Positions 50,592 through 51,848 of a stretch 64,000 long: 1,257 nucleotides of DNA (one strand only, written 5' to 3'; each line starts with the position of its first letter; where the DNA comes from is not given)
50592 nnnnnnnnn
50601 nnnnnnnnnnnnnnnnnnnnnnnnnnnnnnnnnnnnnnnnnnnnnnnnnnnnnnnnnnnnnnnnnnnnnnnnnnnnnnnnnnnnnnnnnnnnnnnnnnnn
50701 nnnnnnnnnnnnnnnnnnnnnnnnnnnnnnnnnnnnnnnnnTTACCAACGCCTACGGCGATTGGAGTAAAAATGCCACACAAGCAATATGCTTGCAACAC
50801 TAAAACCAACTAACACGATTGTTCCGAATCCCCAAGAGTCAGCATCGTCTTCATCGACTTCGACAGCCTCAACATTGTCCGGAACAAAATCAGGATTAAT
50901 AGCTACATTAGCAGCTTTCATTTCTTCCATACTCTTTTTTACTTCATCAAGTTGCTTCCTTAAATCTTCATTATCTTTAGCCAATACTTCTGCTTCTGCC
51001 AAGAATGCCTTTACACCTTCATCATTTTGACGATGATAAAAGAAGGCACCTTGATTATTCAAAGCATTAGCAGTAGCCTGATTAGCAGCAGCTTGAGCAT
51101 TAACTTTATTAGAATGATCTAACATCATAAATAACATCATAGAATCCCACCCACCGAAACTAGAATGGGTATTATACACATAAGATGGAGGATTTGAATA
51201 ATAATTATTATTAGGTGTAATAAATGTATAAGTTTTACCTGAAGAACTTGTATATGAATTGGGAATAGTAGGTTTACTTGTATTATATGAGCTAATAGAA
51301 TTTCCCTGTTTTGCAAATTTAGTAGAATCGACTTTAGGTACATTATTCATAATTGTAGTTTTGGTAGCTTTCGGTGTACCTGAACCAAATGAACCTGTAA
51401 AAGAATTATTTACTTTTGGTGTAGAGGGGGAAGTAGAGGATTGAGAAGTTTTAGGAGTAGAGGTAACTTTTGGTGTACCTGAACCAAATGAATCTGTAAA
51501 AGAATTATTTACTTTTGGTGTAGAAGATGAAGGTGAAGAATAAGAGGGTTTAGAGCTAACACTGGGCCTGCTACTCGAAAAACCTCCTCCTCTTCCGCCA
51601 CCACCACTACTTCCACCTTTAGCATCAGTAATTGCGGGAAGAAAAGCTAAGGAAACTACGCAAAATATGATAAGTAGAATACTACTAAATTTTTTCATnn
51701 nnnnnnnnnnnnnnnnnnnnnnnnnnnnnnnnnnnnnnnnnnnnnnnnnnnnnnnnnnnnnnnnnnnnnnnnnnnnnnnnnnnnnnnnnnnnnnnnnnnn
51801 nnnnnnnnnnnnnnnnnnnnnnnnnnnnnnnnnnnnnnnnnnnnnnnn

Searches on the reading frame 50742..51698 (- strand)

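Call 21: search_protein_families(library=pfam, proteins=[window:50742-51698:-], max_evalue=0.01)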
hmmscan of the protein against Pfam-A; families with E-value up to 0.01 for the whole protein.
window:50742-51698:- (318 aa): 1 family
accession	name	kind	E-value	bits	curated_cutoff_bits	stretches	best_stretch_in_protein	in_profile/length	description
PF00170.26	bZIP_1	-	0.0087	16.6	27.6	0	234-264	33-63/64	bZIP transcription factor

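Call 87: search_protein_families(library=phrogs, proteins=[window:50742-51698:-], max_evalue=0.001)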
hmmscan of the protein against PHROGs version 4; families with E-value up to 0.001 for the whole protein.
window:50742-51698:- (318 aa): 0 families
